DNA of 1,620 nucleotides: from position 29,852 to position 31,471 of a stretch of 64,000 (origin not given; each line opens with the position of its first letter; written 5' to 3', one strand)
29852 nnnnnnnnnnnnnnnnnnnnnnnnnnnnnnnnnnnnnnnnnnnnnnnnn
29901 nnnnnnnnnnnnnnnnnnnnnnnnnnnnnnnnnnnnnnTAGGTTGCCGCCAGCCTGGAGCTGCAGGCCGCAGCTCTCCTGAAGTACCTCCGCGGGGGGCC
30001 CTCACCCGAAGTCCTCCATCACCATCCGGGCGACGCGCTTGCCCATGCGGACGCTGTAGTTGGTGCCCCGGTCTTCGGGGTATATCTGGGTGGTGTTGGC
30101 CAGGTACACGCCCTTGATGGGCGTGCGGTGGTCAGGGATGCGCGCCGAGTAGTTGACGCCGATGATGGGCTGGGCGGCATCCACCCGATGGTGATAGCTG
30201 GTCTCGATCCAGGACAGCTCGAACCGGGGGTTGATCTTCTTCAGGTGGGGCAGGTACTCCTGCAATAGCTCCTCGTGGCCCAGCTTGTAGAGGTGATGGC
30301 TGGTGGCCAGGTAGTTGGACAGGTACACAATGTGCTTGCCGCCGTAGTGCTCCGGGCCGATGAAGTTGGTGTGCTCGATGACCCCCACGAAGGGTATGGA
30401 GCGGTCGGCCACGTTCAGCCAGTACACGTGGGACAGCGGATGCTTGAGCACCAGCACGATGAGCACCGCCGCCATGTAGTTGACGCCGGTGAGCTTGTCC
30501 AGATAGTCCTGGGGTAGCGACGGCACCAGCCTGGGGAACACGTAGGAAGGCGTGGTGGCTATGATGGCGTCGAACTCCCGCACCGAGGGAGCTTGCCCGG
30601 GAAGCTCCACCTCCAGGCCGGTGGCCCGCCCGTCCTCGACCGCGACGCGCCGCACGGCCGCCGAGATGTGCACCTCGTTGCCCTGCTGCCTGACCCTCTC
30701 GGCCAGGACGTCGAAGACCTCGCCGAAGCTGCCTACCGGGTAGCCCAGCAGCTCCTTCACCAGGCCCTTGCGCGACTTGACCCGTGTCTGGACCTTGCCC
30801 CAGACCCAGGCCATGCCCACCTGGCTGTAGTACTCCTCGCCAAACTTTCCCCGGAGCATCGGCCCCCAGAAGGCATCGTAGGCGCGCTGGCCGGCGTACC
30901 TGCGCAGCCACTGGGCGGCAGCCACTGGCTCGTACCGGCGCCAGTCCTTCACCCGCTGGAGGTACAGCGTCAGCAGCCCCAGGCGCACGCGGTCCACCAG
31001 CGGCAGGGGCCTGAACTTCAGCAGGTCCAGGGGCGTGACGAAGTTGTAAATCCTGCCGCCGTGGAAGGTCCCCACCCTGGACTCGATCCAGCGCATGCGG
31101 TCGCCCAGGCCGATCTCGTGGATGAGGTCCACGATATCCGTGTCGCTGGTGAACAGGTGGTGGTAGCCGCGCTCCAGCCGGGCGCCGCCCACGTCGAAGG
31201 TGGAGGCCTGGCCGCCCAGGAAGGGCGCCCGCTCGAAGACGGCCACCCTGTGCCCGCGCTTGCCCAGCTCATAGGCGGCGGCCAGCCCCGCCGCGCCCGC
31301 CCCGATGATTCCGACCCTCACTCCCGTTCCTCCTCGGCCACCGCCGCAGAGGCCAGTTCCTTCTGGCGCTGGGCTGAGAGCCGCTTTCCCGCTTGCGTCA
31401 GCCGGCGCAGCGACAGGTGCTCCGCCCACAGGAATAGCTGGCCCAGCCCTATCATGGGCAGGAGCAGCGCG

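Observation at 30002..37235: Co-oriented cluster joining the two function-unknown families Chlor_Arch_YYY (DUF2298) and TIGR03663 to an MprF-like TM protein and a translationally coupled FAD oxidoreductase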

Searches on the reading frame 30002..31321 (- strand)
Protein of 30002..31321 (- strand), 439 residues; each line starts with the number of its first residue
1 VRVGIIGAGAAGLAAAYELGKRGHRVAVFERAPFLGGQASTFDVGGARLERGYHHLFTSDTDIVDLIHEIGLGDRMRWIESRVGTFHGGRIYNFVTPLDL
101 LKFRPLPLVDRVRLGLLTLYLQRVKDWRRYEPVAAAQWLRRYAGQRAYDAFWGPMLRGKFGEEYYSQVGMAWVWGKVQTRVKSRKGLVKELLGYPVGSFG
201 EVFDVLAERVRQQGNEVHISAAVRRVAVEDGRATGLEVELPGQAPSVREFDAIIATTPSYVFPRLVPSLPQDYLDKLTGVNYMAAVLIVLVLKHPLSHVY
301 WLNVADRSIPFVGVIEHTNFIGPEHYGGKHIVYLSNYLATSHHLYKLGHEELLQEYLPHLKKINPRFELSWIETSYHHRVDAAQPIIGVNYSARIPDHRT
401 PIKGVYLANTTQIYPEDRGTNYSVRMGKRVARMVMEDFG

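Call 5: search_protein_families(library=pfam, proteins=[window:30002-31321:-], max_evalue=0.01)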
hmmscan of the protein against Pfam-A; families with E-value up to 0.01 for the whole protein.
window:30002-31321:- (439 aa): 12 families
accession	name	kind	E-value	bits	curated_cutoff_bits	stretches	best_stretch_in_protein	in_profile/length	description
PF01593.30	Amino_oxidase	-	4.3e-33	115.7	19.8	1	11-433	2-441/443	Flavin containing amine oxidoreductase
PF13450.12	NAD_binding_8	-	1.5e-16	60.8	21.9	1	5-67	1-65/68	NAD(P)-binding Rossmann-like domain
PF00890.30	FAD_binding_2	-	7e-12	45.7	20.4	1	5-46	4-44/414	FAD binding domain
PF01266.30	DAO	-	9.6e-10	38.9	27.9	1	3-43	2-42/353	FAD dependent oxidoreductase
PF03486.20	HI0933_like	-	1e-06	28.8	50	1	3-36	3-36/244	HI0933-like protein Rossmann domain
PF12831.13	FAD_oxidored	-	1.8e-06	28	27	1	4-41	3-40/416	FAD dependent oxidoreductase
PF00070.33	Pyr_redox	-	5e-05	24.2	22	1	2-35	1-34/82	Pyridine nucleotide-disulphide oxidoreductase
PF01946.23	Thi4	-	5e-05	23.1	26.2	1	3-39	20-57/235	Thi4 family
PF07992.20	Pyr_redox_2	-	9.8e-05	22.3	26.1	1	2-34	2-35/291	Pyridine nucleotide-disulphide oxidoreductase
PF01494.25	FAD_binding_3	-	0.0021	17.8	22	1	2-32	3-33/349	FAD binding domain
PF03807.23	F420_oxidored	-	0.0077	17.2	21.6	0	2-32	1-33/94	NADP oxidoreductase coenzyme F420-dependent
PF13738.12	Pyr_redox_3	-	0.0087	15.8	30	0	5-32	2-30/305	Pyridine nucleotide-disulphide oxidoreductase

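Call 6: search_protein_families(library=ncbifam, proteins=[window:30002-31321:-], max_evalue=0.01)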
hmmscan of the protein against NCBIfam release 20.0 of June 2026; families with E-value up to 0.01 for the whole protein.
window:30002-31321:- (439 aa): 89 families (the best 25 are shown)
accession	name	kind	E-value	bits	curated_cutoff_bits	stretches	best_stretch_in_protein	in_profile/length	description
NF005560.0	PRK07233.1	equivalog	9.6e-150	499.2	252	1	1-437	1-431/435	hypothetical protein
NF005547.0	PRK07208.1-3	equivalog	2e-27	96.1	380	1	4-363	8-369/465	hypothetical protein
TIGR03467.1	HpnE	equivalog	2.9e-27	96.1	283.05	1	3-408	1-402/430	hydroxysqualene dehydroxylase HpnE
NF005548.0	PRK07208.1-4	equivalog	6.6e-24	84.4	389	1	3-393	6-406/488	hypothetical protein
NF005545.0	PRK07208.1-1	equivalog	1.6e-16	59.8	451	1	3-152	10-155/504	hypothetical protein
NF005546.0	PRK07208.1-2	equivalog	3.5e-14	52.3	418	2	4-68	8-73/527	hypothetical protein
TIGR02731.1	phytoene_desat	equivalog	1.4e-13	50.5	569.4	1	2-80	1-80/453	15-cis-phytoene desaturase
NF008841.0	PRK11883.1-1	equivalog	2.4e-12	46.5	517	1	1-77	4-83/453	protoporphyrinogen oxidase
TIGR02732.1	zeta_caro_desat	equivalog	2.6e-12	46.4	622.15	1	2-81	1-81/474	9,9'-di-cis-zeta-carotene desaturase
TIGR00562.1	proto_IX_ox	equivalog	2.5e-10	39.6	97.85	1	3-162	5-167/470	protoporphyrinogen oxidase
NF045637.1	carotdesatCrtDProt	equivalog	5.1e-10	38.5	580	1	5-52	3-50/485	1-hydroxycarotenoid 3,4-desaturase CrtD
NF009410.0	PRK12771.1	subfamily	9.7e-10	37.6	516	1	2-38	140-176/566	NAD(P)-binding protein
TIGR02733.1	desat_CrtD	equivalog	1e-09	37.6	549.7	1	3-44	4-45/492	C-3',4' desaturase CrtD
TIGR02734.1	crtI_fam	subfamily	1.6e-09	37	238.1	1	4-52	2-50/504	phytoene desaturase family protein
NF058655.1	CrtID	equivalog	1.5e-08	34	640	1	3-52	1-50/478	bifunctional phytoene desaturase/3,4-desaturase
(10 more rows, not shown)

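Call 30: search_solved_structures(query=window:30002-31321:-, max_evalue=0.01, show_alignments=1)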
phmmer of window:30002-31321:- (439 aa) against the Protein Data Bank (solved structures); distinct sequences matched with E-value up to 0.01: 49.
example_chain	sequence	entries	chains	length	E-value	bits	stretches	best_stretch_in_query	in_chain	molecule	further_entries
3ka7_A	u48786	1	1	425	1.5e-11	46.9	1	1-58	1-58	Oxidoreductase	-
5mog_A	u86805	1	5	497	2.8e-09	39.4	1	2-81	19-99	Phytoene dehydrogenase, chloroplastic/chromoplastic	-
1sez_A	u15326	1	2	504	1.6e-08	36.9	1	2-161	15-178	Protoporphyrinogen oxidase, mitochondrial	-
2yg7_A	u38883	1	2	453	2.4e-07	33.1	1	3-80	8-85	PUTRESCINE OXIDASE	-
2yg5_A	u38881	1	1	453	2.7e-07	32.9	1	3-80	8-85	PUTRESCINE OXIDASE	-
2yg6_A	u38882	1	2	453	2.9e-07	32.8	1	3-80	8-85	PUTRESCINE OXIDASE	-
2yg3_A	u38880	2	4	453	3e-07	32.8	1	3-80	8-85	PUTRESCINE OXIDASE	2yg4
3rha_A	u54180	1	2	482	4.1e-07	32.3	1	3-78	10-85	Putrescine oxidase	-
7mfm_I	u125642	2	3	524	8.3e-06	28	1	2-53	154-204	Glutamate synthase (NADPH) small chain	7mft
3lov_A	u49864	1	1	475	3.5e-05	25.9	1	2-158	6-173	Protoporphyrinogen oxidase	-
1f8r_A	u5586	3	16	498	5.2e-05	25.4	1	3-42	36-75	L-AMINO ACID OXIDASE | L-amino-acid oxidase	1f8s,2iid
3nrn_A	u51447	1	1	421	9.4e-05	24.5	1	1-81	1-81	uncharacterized protein PF1083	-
7rt0_A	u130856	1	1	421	9.8e-05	24.4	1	2-72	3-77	4-methylaminobutanoate oxidase (methylamine-forming)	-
4zcc_A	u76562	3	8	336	0.00014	23.9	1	3-91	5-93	Renalase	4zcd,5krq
1i8t_A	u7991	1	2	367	0.00016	23.7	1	5-71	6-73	UDP-GALACTOPYRANOSE MUTASE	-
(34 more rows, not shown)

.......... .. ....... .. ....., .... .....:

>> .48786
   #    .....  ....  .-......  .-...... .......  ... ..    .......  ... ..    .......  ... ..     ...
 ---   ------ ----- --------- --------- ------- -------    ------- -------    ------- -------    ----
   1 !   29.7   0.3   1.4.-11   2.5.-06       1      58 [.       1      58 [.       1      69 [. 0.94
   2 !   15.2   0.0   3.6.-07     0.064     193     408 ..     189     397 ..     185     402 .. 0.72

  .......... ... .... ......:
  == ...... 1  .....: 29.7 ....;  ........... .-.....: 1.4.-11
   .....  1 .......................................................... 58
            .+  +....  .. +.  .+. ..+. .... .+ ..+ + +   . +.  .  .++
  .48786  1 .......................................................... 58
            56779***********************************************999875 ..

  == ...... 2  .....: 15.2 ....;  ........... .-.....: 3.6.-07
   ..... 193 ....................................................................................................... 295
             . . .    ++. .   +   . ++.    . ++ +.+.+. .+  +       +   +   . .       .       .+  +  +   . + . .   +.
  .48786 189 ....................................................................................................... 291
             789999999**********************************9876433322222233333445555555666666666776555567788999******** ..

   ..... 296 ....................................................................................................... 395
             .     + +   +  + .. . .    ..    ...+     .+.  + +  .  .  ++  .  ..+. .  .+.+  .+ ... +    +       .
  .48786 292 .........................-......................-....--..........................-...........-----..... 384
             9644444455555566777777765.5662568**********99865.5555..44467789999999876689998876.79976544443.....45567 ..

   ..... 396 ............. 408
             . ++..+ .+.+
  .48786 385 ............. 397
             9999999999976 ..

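Call 47: search_dna_similar(query=window:30002-31321:-, collection=plasmids, mode=protein, max_evalue=1e-10, max_rows=25)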
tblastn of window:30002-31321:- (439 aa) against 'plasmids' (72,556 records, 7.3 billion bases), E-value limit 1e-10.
Records with a match: 8; places in all: 8; records where one place covers at least 80% of the query: 8.
Best place of each record, by identity: <60% 8.
By first word of the organism name: Rhizobium 4; Embleya 1; Burkholderia 1; Rhodobacteraceae 1; Agrobacterium 1.
By predicted mobility (MOB-suite, as given by PLSDB): non-mobilizable 6; mobilizable 1; conjugative 1.
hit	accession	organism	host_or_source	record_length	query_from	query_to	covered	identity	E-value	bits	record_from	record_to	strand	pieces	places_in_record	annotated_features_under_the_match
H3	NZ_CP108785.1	Embleya sp. NBC_00888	-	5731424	17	434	95%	41.2%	6e-92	311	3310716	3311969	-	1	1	none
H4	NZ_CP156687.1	Burkholderia stagnalis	Bacterial cells,soils collected in ...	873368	17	434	95%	32.5%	3e-69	245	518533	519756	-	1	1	NAD(P)/FAD-dependent oxidoreductase | GtrA family protein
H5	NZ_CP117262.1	Rhizobium tumorigenes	Rubus sp.,pure bacterial culture,Aerial ...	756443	23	435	94%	31.0%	2e-60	220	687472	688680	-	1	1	NAD(P)/FAD-dependent oxidoreductase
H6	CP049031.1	Rhodobacteraceae bacterium SC52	Apostichopus japonicus,pure ...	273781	23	431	93%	31.3%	6e-64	230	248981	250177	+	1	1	NAD(P)/FAD-dependent oxidoreductase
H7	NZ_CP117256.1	Rhizobium tumorigenes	Rubus sp.,pure bacterial culture,Aerial ...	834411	23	435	94%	30.0%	4e-60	219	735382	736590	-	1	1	NAD(P)/FAD-dependent oxidoreductase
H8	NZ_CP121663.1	Rhizobium sp. CB3090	Gliricidia sp.,cell culture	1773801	23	434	94%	29.7%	2e-60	220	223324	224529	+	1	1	record has no annotation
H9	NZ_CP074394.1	Agrobacterium salinitolerans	Cotton,tiaaue sample,root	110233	23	434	94%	29.1%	9e-60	218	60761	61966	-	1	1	NAD(P)/FAD-dependent oxidoreductase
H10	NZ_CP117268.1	Rhizobium rhododendri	Rhododendron sp.,pure bacterial ...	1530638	23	434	94%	29.1%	2e-58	214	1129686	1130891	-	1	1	record has no annotation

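Call 48: get_annotated_region(hit=H4, flank=8000)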
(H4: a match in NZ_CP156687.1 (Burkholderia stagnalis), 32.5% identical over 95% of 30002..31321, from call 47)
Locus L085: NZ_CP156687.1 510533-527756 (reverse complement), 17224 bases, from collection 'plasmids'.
description: Burkholderia stagnalis strain YJ-2 plasmid plas2, complete sequence
organism: Burkholderia stagnalis (NCBI taxid 1503054)
taxonomy: Bacteria; Pseudomonadota; Betaproteobacteria; Burkholderiales; Burkholderiaceae; Burkholderia; Burkholderia stagnalis
host: -; source: Bacterial cells,soils collected in Guangdong Province, China; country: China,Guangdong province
typing (MOB-suite, as given by PLSDB): non-mobilizable
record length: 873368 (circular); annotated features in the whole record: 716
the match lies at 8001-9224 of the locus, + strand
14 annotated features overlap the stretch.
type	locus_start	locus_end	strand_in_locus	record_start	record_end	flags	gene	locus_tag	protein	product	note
CDS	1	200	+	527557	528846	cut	-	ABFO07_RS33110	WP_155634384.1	nucleotide disphospho-sugar-binding domain-containing protein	-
CDS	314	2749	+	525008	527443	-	-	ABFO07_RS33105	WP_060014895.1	hypothetical protein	-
CDS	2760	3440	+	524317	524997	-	-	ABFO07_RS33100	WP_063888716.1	class I SAM-dependent methyltransferase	-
CDS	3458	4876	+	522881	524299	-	-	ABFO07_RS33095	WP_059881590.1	UbiA family prenyltransferase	-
CDS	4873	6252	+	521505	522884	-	-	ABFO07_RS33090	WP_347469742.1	FAD-binding oxidoreductase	-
CDS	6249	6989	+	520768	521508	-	-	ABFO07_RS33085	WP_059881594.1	SDR family oxidoreductase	-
CDS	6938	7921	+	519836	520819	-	-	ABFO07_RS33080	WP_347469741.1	SDR family oxidoreductase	-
CDS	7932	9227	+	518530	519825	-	-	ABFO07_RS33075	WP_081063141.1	NAD(P)/FAD-dependent oxidoreductase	-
CDS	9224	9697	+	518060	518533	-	-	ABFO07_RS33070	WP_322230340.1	GtrA family protein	GO:0000271 - polysaccharide biosynthetic process [Evidence IEA]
CDS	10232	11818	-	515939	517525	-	-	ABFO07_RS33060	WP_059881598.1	glycosyl hydrolase family 18 protein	GO:0005975 - carbohydrate metabolic process [Evidence IEA]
CDS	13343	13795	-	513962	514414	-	fabZ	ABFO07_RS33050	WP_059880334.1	3-hydroxyacyl-ACP dehydratase FabZ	-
CDS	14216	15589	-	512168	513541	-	-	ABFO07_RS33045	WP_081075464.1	ATP-binding protein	-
CDS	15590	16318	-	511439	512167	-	-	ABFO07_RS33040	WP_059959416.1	response regulator transcription factor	GO:0000160 - phosphorelay signal transduction system [Evidence IEA]; GO:0006355 - regulation of DNA-templated ...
CDS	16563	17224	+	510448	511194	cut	-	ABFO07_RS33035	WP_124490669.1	MipA/OmpV family protein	-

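Call 49: get_annotated_region(hit=H5, flank=8000)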
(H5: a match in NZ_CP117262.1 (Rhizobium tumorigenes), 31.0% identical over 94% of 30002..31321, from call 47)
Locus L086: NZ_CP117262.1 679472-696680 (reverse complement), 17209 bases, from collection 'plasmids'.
description: Rhizobium tumorigenes strain 932 plasmid pRt932, complete sequence
organism: Rhizobium tumorigenes (NCBI taxid 2041385)
taxonomy: Bacteria; Pseudomonadota; Alphaproteobacteria; Hyphomicrobiales; Rhizobiaceae; Rhizobium; Rhizobium tumorigenes
host: -; source: Rubus sp.,pure bacterial culture,Aerial tumor; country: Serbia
typing (MOB-suite, as given by PLSDB): non-mobilizable
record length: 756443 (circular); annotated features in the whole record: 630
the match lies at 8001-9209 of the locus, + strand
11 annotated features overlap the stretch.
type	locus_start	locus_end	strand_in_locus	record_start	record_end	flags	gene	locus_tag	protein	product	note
CDS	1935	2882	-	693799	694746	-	-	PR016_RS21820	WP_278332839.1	HEPN domain-containing protein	-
CDS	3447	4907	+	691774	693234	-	-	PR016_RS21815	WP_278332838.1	UbiA family prenyltransferase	-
CDS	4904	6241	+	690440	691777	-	-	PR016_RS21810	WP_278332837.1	FAD-binding oxidoreductase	-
CDS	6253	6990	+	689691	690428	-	-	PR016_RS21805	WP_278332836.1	SDR family NAD(P)-dependent oxidoreductase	-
CDS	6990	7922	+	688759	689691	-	-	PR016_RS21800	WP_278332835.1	NAD-dependent epimerase/dehydratase family protein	-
CDS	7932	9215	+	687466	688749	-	-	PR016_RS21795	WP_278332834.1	NAD(P)/FAD-dependent oxidoreductase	-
CDS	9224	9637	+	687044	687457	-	-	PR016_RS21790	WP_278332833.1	GtrA family protein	-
CDS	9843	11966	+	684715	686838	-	-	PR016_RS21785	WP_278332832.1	hypothetical protein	-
CDS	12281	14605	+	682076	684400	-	-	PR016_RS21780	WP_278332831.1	hypothetical protein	-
CDS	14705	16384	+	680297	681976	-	pseG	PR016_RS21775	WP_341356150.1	UDP-2,4-diacetamido-2,4, 6-trideoxy-beta-L-altropyranose hydrolase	-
CDS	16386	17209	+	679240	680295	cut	pseI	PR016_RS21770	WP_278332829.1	pseudaminic acid synthase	-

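Call 50: get_annotated_region(hit=H3, flank=10000)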
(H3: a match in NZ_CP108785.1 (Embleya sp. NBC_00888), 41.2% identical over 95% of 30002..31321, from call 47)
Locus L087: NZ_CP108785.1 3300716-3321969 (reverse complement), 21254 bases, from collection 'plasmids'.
description: Embleya sp. NBC_00888 plasmid unnamed1, complete sequence
organism: Embleya sp. NBC_00888 (NCBI taxid 2975960)
taxonomy: Bacteria; Actinomycetota; Actinomycetes; Kitasatosporales; Streptomycetaceae; Embleya; Embleya sp. NBC 00888
host: -; source: -; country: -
typing (MOB-suite, as given by PLSDB): mobilizable; relaxase MOBP
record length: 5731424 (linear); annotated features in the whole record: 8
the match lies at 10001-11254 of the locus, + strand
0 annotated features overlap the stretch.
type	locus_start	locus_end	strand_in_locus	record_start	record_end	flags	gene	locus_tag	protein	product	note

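Call 51: get_annotated_region(hit=H6, flank=9000)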
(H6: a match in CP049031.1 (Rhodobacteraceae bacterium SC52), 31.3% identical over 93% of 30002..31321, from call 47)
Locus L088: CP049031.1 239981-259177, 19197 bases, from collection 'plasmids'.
description: Rhodobacteraceae bacterium SC52 plasmid pSC52_3, complete sequence
organism: Rhodobacteraceae bacterium SC52 (NCBI taxid 2745590)
taxonomy: Bacteria; Pseudomonadota; Alphaproteobacteria; Rhodobacterales; Paracoccaceae; ; Rhodobacteraceae bacterium SC52
host: -; source: Apostichopus japonicus,pure culture,Intestine content; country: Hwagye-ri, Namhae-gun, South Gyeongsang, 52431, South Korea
typing (MOB-suite, as given by PLSDB): non-mobilizable
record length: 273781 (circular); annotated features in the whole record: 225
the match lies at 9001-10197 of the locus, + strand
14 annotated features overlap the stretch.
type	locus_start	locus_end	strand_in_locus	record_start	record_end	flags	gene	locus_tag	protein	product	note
CDS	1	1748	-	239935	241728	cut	-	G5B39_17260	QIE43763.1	ABC transporter ATP-binding protein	-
CDS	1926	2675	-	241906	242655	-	-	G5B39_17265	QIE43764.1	hypothetical protein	-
CDS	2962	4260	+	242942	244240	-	-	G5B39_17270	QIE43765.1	hypothetical protein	-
CDS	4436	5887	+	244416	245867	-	-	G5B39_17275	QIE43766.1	UbiA family prenyltransferase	-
CDS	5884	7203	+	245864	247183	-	-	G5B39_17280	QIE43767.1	FAD-binding oxidoreductase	-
CDS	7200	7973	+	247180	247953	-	-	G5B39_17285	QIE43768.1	SDR family NAD(P)-dependent oxidoreductase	-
CDS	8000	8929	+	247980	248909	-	-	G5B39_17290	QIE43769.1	NAD-dependent epimerase/dehydratase family protein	-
CDS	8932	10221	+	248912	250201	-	-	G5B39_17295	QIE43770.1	NAD(P)/FAD-dependent oxidoreductase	-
CDS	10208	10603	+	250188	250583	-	-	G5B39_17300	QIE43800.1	GtrA family protein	-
CDS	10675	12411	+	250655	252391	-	-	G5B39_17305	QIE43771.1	hypothetical protein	-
CDS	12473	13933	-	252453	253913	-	-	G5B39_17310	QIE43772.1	glycosyltransferase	-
CDS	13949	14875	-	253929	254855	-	-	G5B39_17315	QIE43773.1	NAD-dependent epimerase/dehydratase family protein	-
CDS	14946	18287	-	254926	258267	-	-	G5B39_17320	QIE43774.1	glycosyltransferase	-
CDS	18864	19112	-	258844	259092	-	-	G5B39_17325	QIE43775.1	hypothetical protein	-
